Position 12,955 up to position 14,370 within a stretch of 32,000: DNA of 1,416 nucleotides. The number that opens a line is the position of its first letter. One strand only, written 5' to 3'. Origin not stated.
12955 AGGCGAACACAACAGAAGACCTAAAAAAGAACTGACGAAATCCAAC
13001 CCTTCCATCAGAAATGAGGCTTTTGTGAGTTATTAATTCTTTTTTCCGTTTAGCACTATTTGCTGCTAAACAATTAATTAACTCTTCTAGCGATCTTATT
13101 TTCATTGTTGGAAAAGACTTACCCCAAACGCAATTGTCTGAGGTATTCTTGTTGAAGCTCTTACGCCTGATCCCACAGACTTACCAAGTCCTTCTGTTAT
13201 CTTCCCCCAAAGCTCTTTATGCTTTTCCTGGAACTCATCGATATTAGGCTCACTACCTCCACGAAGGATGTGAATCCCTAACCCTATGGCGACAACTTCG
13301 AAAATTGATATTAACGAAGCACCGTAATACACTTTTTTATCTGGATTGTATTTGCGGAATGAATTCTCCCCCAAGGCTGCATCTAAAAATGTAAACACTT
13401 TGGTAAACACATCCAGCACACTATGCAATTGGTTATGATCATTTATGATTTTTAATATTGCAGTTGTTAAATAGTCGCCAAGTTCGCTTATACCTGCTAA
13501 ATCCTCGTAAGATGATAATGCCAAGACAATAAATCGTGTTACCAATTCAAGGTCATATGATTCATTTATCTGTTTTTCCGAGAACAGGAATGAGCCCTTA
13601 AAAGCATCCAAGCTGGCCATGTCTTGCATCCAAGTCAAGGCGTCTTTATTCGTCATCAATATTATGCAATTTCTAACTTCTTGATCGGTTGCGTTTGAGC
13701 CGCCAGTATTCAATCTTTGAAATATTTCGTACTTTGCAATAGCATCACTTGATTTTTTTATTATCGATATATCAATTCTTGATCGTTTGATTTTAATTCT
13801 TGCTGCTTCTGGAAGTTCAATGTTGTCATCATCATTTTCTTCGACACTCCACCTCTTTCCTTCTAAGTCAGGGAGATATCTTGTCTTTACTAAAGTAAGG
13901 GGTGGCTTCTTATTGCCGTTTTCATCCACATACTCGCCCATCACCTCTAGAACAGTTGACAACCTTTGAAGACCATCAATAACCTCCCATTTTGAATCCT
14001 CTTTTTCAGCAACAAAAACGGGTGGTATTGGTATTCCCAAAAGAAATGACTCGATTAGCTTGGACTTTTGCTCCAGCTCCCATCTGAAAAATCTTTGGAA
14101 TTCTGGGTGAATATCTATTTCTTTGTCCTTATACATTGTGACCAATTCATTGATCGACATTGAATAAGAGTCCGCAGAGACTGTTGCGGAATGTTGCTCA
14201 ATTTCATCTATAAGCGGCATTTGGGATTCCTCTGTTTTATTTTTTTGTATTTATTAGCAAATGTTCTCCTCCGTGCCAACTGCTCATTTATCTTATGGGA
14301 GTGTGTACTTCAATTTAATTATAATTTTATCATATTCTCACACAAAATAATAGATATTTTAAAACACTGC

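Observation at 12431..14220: Translationally coupled DUF262 + HEPN two-gene operon: candidate uncharacterised defence / abortive-infection module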

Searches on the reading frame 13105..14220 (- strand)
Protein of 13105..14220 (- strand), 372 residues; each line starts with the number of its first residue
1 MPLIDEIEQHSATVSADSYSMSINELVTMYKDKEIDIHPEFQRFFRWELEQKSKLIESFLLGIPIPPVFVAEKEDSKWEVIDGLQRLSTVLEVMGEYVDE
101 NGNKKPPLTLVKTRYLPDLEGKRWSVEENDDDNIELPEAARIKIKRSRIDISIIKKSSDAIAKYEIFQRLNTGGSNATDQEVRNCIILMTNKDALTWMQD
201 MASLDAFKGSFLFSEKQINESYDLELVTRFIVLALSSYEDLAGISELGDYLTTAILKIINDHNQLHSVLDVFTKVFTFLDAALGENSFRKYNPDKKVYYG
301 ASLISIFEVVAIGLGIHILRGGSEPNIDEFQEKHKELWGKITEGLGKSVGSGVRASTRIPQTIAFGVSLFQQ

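Call 3: search_protein_families(library=pfam, proteins=[window:13105-14220:-], max_evalue=1)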
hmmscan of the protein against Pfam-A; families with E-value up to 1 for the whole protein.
window:13105-14220:- (372 aa): 1 family
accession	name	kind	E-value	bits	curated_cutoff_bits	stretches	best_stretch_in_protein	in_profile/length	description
PF03235.19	GmrSD_N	-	2e-26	93.8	33.2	1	25-187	3-198/199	GmrSD restriction endonuclease, N-terminal domain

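Call 4: search_protein_families(library=padloc, proteins=[window:13105-14220:-], max_evalue=1)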
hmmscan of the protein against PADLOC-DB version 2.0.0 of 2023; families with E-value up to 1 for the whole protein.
window:13105-14220:- (372 aa): 12 families
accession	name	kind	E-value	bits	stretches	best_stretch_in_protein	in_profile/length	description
PDLC03877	NsnA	-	1.1e-60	204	1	11-314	41-322/385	-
PDLC04027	PD-T4-2_A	-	2.2e-28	97.4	1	22-287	39-290/363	-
PDLC03418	REase_II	-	1.3e-09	35.7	1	19-105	17-98/372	Type II restriction enzyme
PDLC04157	HEC-06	-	0.00087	16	1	20-116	8-113/558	-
PDLC04151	HEC-05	-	0.0016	15.3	1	19-69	24-73/600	-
PDLC04150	HEC-05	-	0.0018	15.2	1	21-99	8-88/583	-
PDLC02695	Orf5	-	0.0036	13.7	1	73-91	74-92/601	Orf5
PDLC04155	HEC-06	-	0.008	12.7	1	19-91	8-84/562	-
PDLC04154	HEC-06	-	0.0081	12.9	1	32-90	20-85/569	-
PDLC04709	PDC-M55C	-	0.013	12.2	1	23-70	17-63/554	-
PDLC02792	SspE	-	0.014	11.8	0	65-93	78-106/771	SspE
PDLC02830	DpdD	-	0.045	10.2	1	4-74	179-245/692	DpdD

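Call 5: search_protein_families(library=ncbifam, proteins=[window:13105-14220:-], max_evalue=1)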
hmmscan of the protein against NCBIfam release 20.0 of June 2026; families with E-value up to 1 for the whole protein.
window:13105-14220:- (372 aa): 0 families

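Call 15: find_homologous_proteins(query=window:13105-14220:-)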
Query window:13105-14220:- (372 aa): 3914 proteins with E <= 0.001 among 8000 candidates; the best 120 are listed.
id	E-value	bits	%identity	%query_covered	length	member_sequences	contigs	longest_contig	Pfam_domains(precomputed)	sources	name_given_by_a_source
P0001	1.1e-242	822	100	100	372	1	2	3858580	PF03235.20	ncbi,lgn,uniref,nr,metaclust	ncbi:protein of unknown function DUF262 [Pseudodesulfovibrio mercurii]|uniref:GmrSD restriction endo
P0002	1.2e-143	497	63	98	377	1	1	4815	PF03235.20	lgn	-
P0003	8.3e-134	464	57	99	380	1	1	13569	PF03235.20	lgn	-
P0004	6.3e-129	448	58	98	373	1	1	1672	PF03235.20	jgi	-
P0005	2.2e-128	446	57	100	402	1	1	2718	PF03235.20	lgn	-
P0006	3.4e-127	443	56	100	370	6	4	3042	PF03235.20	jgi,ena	jgi:hypothetical protein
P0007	6.5e-127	442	55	98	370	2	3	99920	PF03235.20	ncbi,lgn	ncbi:MAG: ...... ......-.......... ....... [Bacillota bacterium]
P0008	1.1e-123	431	56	98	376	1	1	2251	PF03235.20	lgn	-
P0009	2.8e-123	430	57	95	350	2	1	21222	PF03235.20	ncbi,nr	ncbi:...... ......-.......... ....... [Nodosilinea sp. LEGE 07298]|nr:DUF262 domain-containing prote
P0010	4.2e-123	429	52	99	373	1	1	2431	PF03235.20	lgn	-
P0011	8.3e-123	428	56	98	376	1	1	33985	PF03235.20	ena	-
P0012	1.8e-122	427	54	100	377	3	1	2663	PF03235.20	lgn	-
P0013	2.0e-122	427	53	98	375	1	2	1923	PF03235.20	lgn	-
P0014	2.7e-122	426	52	97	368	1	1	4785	PF03235.20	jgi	jgi:hypothetical protein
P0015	2.9e-122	426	52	98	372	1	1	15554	PF03235.20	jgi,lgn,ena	-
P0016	3.4e-122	426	56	97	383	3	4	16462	PF03235.20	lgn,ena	-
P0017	5.1e-122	426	53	98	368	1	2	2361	PF03235.20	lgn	-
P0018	1.6e-121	424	53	100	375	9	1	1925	PF03235.20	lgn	-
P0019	1.7e-120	421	52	98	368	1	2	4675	PF03235.20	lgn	-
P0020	1.7e-120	421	53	98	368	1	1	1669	PF03235.20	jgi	jgi:hypothetical protein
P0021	1.8e-120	420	52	98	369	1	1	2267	PF03235.20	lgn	-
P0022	3.4e-120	420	54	99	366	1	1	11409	PF03235.20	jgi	jgi:hypothetical protein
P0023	4.5e-120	419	54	99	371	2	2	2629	PF03235.20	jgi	-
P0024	5.0e-120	419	53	99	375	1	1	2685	PF03235.20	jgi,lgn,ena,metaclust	metaclust:\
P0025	7.0e-120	418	53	99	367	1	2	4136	PF03235.20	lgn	-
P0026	7.8e-120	418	54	98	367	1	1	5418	PF03235.20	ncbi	-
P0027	2.6e-119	417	52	98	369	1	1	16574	PF03235.20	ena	-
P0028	3.4e-119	416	54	98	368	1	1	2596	PF03235.20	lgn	-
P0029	3.7e-119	416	49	99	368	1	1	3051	PF03235.20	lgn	-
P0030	4.2e-119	416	53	99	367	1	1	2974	PF03235.20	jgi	jgi:hypothetical protein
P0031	6.4e-119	415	51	98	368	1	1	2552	PF03235.20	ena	-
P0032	1.2e-118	414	55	98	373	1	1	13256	PF03235.20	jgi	jgi:hypothetical protein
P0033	2.2e-118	414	53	93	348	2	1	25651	PF03235.20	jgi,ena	-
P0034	2.5e-118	413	50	98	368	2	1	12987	PF03235.20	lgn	-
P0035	3.5e-118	413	52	100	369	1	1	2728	PF03235.20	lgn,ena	-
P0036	6.7e-118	412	53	98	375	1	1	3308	PF03235.20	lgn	-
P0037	7.7e-118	412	53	98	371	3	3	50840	PF03235.20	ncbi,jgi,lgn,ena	ncbi:MAG: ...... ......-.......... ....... [Cyanobacteria bacterium J06627_3]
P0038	9.1e-118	412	51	98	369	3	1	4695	PF03235.20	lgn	-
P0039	1.5e-117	411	52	99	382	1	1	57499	PF03235.20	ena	-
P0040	1.7e-117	411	51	98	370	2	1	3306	PF03235.20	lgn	-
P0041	2.4e-117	410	53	98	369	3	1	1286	PF03235.20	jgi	jgi:Protein of unknown function DUF262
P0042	2.6e-117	410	50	98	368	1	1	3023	PF03235.20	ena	-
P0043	3.3e-117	410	52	100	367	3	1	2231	PF03235.20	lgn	-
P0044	3.6e-117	410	50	98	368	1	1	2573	PF03235.20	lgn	-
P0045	4.2e-117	409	53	98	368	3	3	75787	PF03235.20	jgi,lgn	-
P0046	5.7e-117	409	52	98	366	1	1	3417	PF03235.20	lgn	-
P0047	5.8e-117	409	54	99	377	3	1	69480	PF03235.20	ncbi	ncbi:MAG: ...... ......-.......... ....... [Spirulina sp.]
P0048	7.7e-117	408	51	98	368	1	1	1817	PF03235.20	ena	-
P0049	7.9e-117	408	49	98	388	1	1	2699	PF03235.20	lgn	-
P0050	8.8e-117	408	52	98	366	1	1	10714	PF03235.20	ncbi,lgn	-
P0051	1.2e-116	408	49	98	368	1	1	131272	PF03235.20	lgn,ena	-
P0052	1.2e-116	408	51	98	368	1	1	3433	PF03235.20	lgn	-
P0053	1.7e-116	407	49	98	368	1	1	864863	PF03235.20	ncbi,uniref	ncbi:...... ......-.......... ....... [Halomonas sp. HMF6819]|uniref:DUF262 domain-containing protei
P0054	2.2e-116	407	49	100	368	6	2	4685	PF03235.20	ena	-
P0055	3.4e-116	406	52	98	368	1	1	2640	PF03235.20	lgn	-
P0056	3.9e-116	406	52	98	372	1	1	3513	PF03235.20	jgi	jgi:hypothetical protein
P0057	4.2e-116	406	52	98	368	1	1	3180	PF03235.20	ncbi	-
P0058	7.7e-116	405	52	99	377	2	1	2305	PF03235.20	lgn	-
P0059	1.4e-115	404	51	98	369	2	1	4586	PF03235.20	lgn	-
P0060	1.6e-115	404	55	93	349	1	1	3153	PF03235.20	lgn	-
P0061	2.2e-115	404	52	99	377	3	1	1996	PF03235.20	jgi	-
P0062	3.7e-115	403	51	98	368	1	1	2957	PF03235.20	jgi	jgi:hypothetical protein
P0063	7.2e-115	402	48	100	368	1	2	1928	PF03235.20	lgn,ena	-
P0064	7.4e-115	402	51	100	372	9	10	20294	PF03235.20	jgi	jgi:hypothetical protein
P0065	9.8e-115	402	50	98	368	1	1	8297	PF03235.20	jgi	-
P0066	1.1e-114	401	52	99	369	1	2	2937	PF03235.20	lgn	-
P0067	2.1e-114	400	51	98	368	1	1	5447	PF03235.20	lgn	-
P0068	2.4e-114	400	50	98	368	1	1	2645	PF03235.20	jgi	jgi:hypothetical protein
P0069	3.0e-114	400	52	100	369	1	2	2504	PF03235.20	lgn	-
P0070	3.3e-114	400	50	98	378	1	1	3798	PF03235.20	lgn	-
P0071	3.4e-114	400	52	98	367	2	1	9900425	PF03235.20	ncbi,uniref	ncbi:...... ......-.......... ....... [Sorangium sp. So ce1036]|uniref:DUF262 domain-containing prot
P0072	4.2e-114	399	55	93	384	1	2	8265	PF03235.20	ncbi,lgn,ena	-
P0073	1.2e-113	398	50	98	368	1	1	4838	PF03235.20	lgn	-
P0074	1.5e-113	398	49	99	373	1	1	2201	PF03235.20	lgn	-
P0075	2.5e-113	397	50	98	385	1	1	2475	PF03235.20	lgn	-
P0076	3.8e-113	396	51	98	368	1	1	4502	PF03235.20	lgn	-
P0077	4.3e-113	396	52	98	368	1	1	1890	PF03235.20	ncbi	-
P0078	4.9e-113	396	53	98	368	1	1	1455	PF03235.20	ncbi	-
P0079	5.0e-113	396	49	98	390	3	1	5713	PF03235.20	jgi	jgi:hypothetical protein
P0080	6.5e-113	396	50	98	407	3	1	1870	PF03235.20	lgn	-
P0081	7.2e-113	395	51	98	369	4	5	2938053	PF03235.20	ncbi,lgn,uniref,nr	ncbi:MAG: Protein of unknown function DUF262 [Candidatus Electronema aureum]|uniref:GmrSD restrictio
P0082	1.9e-112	394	50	98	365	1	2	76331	PF03235.20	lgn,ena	-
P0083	2.4e-112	394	51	99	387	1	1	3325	PF03235.20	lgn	-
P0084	2.5e-112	394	48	97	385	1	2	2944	PF03235.20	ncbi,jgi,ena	jgi:hypothetical protein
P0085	3.4e-112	393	51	98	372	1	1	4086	PF03235.20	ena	-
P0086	3.4e-112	393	51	98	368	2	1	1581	PF03235.20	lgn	-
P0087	3.7e-112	393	51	100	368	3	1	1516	PF03235.20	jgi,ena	jgi:hypothetical protein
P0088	3.8e-112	393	49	98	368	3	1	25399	PF03235.20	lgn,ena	-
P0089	4.1e-112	393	51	93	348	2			PF03235.20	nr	nr:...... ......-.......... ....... [Roseococcus sp. SDR]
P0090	7.7e-112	392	52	100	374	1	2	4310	PF03235.20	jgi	jgi:Protein of unknown function DUF262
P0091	8.6e-112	392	49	98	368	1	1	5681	PF03235.20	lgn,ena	-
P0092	1.3e-111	391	50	98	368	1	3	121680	PF03235.20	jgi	jgi:hypothetical protein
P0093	2.6e-111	390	52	98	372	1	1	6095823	PF03235.20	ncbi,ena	-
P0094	3.0e-111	390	51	98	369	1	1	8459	PF03235.20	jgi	-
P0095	7.9e-111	389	48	98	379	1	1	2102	PF03235.20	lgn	-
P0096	8.2e-111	389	49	98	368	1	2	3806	PF03235.20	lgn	-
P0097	1.0e-110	388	49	98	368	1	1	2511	PF03235.20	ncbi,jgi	jgi:hypothetical protein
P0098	1.6e-110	388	50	98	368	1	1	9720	PF03235.20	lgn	-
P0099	1.9e-110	387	51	93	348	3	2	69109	PF03235.20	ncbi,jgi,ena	jgi:hypothetical protein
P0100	5.1e-110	386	52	93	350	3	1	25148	PF03235.20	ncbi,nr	ncbi:MAG: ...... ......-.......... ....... [Coleofasciculaceae cyanobacterium RL_1_1]|nr:DUF262 doma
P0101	9.6e-110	385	49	99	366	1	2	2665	PF03235.20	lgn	-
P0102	1.0e-109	385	53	93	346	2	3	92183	PF03235.20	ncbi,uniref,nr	ncbi:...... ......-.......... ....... [Corallococcus praedator]|uniref:DUF262 domain-containing prot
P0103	1.6e-109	384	48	98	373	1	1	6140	PF03235.20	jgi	jgi:hypothetical protein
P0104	2.0e-109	384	49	100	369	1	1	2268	PF03235.20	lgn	-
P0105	2.7e-109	384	49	100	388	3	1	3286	PF03235.20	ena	-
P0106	3.8e-109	383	49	100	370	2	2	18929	PF03235.20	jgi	jgi:hypothetical protein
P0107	1.3e-108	381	49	99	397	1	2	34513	PF03235.20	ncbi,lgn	-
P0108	2.0e-108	381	49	100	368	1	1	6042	PF03235.20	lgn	-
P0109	2.3e-108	381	56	84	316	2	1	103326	PF03235.20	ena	-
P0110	2.4e-108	381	49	99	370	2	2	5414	PF03235.20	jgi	jgi:hypothetical protein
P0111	2.5e-108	381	49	100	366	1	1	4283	PF03235.20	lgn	-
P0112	6.8e-108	379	50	99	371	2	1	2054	PF03235.20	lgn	-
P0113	7.0e-108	379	48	98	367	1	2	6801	PF03235.20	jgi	jgi:hypothetical protein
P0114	7.9e-108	379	48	100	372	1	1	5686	PF03235.20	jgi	jgi:hypothetical protein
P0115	1.1e-107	378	49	99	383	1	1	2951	PF03235.20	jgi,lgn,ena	jgi:hypothetical protein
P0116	1.5e-107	378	48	99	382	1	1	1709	PF03235.20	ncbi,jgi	jgi:hypothetical protein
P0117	1.7e-107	378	49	100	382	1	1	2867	PF03235.20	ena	-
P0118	2.2e-107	377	53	93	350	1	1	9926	PF03235.20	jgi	jgi:hypothetical protein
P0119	2.9e-107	377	49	99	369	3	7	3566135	PF03235.20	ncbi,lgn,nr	ncbi:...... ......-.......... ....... [Symbiobacterium thermophilum]|nr:DUF262 domain-containing pro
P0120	3.9e-107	377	48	100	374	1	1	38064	PF03235.20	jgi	jgi:hypothetical protein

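Call 38: search_solved_structures(query=A1, max_evalue=1, show_alignments=2)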
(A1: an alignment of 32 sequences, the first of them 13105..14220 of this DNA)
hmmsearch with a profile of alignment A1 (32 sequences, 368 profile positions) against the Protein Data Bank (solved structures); distinct sequences matched with E-value up to 1: 2.
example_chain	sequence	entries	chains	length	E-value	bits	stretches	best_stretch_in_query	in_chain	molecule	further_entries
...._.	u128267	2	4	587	0.29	13.1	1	37-65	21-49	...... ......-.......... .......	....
6pfz_D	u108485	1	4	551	0.44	12.5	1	109-163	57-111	NADH oxidase (NoxA-3)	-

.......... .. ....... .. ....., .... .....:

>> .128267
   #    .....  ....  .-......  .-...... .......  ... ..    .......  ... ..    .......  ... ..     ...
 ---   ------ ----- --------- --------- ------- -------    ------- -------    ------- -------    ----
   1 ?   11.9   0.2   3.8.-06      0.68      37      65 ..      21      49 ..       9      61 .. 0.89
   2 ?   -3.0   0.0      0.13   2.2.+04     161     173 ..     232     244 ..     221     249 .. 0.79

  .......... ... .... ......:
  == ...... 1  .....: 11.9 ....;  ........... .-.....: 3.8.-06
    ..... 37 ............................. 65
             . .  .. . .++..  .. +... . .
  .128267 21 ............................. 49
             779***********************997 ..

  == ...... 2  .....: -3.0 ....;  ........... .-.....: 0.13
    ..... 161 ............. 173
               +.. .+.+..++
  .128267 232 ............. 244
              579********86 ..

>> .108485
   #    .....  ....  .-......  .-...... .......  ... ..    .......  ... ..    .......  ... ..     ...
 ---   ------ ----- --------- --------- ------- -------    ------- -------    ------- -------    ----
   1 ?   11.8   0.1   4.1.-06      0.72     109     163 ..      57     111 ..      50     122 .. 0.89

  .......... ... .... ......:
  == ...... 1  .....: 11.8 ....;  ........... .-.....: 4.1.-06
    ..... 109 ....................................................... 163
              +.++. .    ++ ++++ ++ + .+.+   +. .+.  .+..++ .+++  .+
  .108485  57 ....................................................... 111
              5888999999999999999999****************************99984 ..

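Call 40: search_protein_families(library=padloc, alignment_id=A1, max_evalue=0.001)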
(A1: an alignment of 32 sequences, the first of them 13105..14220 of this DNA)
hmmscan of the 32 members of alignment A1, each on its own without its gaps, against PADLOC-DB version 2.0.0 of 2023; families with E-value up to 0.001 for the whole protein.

A. member 1, window:13105-14220:- (372 aa): 4 families
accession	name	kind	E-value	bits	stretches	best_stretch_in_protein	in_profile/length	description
PDLC03877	NsnA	-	1.1e-60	204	1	11-314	41-322/385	-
PDLC04027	PD-T4-2_A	-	2.2e-28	97.4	1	22-287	39-290/363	-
PDLC03418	REase_II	-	1.3e-09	35.7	1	19-105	17-98/372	Type II restriction enzyme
PDLC04157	HEC-06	-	0.00087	16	0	20-116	8-113/558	-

B. families by the number of members that match (of 32 scanned): 15 families
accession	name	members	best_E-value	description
PDLC03877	NsnA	32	6e-63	-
PDLC04027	PD-T4-2_A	32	4.5e-34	-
PDLC03418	REase_II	32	4.2e-11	Type II restriction enzyme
PDLC04709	PDC-M55C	18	1.9e-07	-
PDLC04155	HEC-06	18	3.1e-06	-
PDLC02792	SspE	16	2.7e-06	SspE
PDLC02695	Orf5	10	2.9e-05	Orf5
PDLC04151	HEC-05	8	2e-05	-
PDLC04150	HEC-05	6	2.6e-05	-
PDLC04157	HEC-06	4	2.9e-05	-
PDLC02700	Orf5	2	1.1e-05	Orf5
PDLC04154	HEC-06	2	6.4e-05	-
PDLC02693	Orf5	2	0.00055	Orf5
PDLC02342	AbiB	1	0.00011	AbiB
PDLC02786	SspE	1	0.00068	SspE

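Call 47: predict_structure(alignment_id=A1)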
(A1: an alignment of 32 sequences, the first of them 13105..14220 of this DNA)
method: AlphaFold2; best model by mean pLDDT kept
length: 372 residues; sequences in the alignment: 32
mean_pLDDT: 90.2   pTM: 0.82
mean pLDDT of the five models: 90.2, 89.4, 89.0, 88.2, 86.7
residues with pLDDT >= 90: 251; 70-90: 108; 50-70: 13; < 50: 0
segments of 3 or more residues with pLDDT < 50: none
pLDDT, mean of each block of 10 residues (from residue 1): 79 80 96 87 79 96 92 91 90 92 92 96 84 90 96 86 77 70 87 92 96 85 94 96 93 92 89 98 97 95 94 97 96 95 85 90 95 78
secondary structure, 60 per line:
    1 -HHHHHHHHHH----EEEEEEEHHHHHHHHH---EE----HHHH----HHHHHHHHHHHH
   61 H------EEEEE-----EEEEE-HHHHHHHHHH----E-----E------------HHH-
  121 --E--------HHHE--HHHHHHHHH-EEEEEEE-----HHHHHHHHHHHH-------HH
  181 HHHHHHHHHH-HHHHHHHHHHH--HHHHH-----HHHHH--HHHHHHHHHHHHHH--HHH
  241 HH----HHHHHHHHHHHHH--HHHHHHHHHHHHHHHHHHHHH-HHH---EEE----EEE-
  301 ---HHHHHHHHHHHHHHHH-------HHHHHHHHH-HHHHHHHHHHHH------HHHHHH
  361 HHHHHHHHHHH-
elements in order: H2-11 E16-22 H23-31 H41-44 H49-61 E68-72 E78-82 H84-93 H138-146 E148-154 H160-171 H179-190 H192-202 H205-209 H215-219 H222-235 H238-242 H247-259 H262-282 E290-292 E297-299 H304-319 H327-335 H337-348 H355-371

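Call 52: fold_search(model_id=the predicted structure, library=pdb)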
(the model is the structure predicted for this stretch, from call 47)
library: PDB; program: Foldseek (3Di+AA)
matches with E <= 10: 225; with E <= 0.001: 1
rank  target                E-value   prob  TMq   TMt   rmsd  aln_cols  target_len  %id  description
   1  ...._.                1.4e-04  1.00  0.29  0.21  15.3       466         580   14  BrxU, GmrSD-family Type IV restriction enzyme (released 2021-12-08)
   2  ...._B                1.0e-03  1.00  0.30  0.22  15.3       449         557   14  BrxU, GmrSD-family Type IV restriction enzyme (released 2021-12-08)
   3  5k5d_B                4.5e-03  0.99  0.26  0.35  13.2       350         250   12  Structure of the C2221 form of Pnob8-like ParB-N domain (released 2016-06-15)
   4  6jiv_A                1.3e-02  0.84  0.25  0.17  20.0       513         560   11  SspE crystal structure (released 2020-03-25)
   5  5k5d_C                1.4e-02  0.98  0.27  0.37  12.6       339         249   12  Structure of the C2221 form of Pnob8-like ParB-N domain (released 2016-06-15)
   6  7bnr_A                3.2e-02  0.93  0.21  0.37  15.9       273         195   10  Crystal structure of a ParB Q52A mutant from Myxococcus xanthus bound to CTPyS (released 2021-09-08)
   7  7bm8_A                3.9e-02  0.97  0.22  0.41  14.6       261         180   12  Crystal structure of the C-terminally truncated chromosome-partitioning protein ParB from Caulobacter crescentus compl (released 2021-04-28)
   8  6sdk_B                4.2e-02  0.90  0.21  0.37  15.9       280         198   12  Crystal structure of bacterial ParB dimer bound to CDP (released 2019-10-23)
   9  5k5a                  6.4e-02  0.91  0.25  0.32  11.9       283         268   13  Structure of the pNOB8-like ParB N-domain (released 2016-06-15)
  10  5k5d_A                8.5e-02  0.82  0.27  0.35  13.2       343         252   12  Structure of the C2221 form of Pnob8-like ParB-N domain (released 2016-06-15)
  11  6ryk_B                9.3e-02  0.97  0.21  0.50  15.1       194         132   11  Crystal structure of the ParB-like protein PadC (released 2020-01-22)
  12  7ng0                  1.5e-01  0.72  0.22  0.37  16.7       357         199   12  Crystal structure of N- and C-terminally truncated Geobacillus thermoleovorans nucleoid occlusion protein Noc (released 2021-02-17)
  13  6ryk_A                2.4e-01  0.91  0.21  0.49  15.1       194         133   11  Crystal structure of the ParB-like protein PadC (released 2020-01-22)
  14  8qa9_A                2.9e-01  0.57  0.22  0.35  12.9       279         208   12  Crystal structure of the RK2 plasmid encoded co-complex of the C-terminally truncated transcriptional repressor protei (released 2024-02-21)
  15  7bnr_B                3.1e-01  0.51  0.20  0.36  15.5       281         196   12  Crystal structure of a ParB Q52A mutant from Myxococcus xanthus bound to CTPyS (released 2021-09-08)
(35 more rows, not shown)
